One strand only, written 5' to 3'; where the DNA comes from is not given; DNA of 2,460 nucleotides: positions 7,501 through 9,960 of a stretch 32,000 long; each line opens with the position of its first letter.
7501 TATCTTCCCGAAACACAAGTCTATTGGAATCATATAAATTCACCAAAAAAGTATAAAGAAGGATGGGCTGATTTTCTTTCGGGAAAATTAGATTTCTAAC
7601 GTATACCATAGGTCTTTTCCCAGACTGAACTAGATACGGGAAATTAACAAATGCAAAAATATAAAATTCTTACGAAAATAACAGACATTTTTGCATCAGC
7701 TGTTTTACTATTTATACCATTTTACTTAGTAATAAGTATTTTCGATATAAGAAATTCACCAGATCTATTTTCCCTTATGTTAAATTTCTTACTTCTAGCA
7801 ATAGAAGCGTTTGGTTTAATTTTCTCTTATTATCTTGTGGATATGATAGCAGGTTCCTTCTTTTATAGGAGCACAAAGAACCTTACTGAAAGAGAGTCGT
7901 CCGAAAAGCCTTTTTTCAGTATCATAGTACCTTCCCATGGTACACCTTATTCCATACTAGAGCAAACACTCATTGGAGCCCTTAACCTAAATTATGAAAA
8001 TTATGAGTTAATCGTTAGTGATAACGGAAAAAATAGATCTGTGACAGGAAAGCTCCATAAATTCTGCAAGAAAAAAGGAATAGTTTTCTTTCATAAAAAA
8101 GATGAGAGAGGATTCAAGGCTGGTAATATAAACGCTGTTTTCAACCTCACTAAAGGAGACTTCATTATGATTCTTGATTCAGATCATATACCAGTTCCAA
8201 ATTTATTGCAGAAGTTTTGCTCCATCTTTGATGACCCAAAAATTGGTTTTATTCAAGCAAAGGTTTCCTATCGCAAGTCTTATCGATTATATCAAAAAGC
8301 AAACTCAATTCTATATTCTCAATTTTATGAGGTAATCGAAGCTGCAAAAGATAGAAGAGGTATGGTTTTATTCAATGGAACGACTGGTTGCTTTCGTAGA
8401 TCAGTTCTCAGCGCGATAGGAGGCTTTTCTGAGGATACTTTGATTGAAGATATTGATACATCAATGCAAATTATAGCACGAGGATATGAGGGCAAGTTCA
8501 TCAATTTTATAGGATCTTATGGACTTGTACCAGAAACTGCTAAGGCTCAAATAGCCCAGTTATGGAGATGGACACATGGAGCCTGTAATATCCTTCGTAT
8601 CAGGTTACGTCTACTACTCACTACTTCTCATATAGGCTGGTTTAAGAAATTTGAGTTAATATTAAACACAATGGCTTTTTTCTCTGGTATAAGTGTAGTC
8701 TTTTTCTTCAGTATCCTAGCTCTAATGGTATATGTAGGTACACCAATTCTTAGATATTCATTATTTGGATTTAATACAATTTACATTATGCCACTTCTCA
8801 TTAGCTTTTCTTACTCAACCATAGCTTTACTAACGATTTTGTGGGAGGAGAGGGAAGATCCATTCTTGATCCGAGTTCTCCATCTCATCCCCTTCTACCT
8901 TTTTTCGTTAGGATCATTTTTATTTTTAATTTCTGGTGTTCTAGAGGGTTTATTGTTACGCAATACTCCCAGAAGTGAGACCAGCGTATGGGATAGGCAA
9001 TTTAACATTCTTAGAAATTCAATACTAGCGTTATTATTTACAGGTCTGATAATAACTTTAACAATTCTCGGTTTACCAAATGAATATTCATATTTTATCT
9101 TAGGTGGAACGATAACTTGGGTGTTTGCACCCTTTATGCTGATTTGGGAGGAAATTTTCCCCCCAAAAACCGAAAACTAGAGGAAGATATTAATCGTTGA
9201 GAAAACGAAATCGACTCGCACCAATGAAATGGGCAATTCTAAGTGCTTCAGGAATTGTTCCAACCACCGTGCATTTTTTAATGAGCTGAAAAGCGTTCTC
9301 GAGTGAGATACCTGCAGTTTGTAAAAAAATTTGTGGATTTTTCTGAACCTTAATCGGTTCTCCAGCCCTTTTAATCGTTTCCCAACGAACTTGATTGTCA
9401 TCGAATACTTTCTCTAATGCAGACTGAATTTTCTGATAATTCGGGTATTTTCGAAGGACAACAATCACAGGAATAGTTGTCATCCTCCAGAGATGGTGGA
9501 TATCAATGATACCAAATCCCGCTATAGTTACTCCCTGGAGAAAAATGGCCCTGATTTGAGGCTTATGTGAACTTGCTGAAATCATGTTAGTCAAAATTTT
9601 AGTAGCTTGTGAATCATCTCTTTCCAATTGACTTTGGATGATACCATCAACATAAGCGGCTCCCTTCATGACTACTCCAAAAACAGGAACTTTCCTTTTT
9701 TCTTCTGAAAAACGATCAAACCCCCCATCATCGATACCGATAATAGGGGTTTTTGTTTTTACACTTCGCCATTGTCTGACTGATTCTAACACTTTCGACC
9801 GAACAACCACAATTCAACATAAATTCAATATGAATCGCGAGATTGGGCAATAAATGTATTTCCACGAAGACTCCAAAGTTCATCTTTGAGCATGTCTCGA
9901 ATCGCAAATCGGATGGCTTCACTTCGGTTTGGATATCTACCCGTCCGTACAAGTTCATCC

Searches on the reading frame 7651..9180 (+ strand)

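Call 7: search_protein_families(library=pfam, proteins=[window:7651-9180:+], max_evalue=0.01)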
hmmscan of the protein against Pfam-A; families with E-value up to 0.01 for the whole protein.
window:7651-9180:+ (509 aa): 5 families
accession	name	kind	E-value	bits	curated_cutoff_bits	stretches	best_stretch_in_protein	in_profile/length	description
PF13632.12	Glyco_trans_2_3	-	2.6e-21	76.8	27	1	171-362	1-189/198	Glycosyl transferase family group 2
PF13641.12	Glyco_tranf_2_3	-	3.4e-20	73.5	27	1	89-309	3-229/230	Glycosyltransferase like family 2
PF00535.33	Glycos_transf_2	-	1.7e-19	70.8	23.3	1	90-256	1-167/168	Glycosyl transferase family 2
PF13506.12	Glyco_transf_21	-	3.1e-11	43.5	21.7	1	156-307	18-172/174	Glycosyl transferase family 21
PF10111.15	Glyco_tranf_2_2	-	4.5e-05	23.5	27.3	1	114-262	24-184/276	Glycosyltransferase like family 2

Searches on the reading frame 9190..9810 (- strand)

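Call 7: search_protein_families(library=pfam, proteins=[window:9190-9810:-], max_evalue=0.01)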
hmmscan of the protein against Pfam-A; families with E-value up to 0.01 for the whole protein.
window:9190-9810:- (206 aa): 1 family
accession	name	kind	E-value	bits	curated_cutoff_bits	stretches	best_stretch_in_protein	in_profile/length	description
PF01949.23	Endo_dU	-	1.7e-52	177.8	32.7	1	23-198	5-179/182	Endonuclease dU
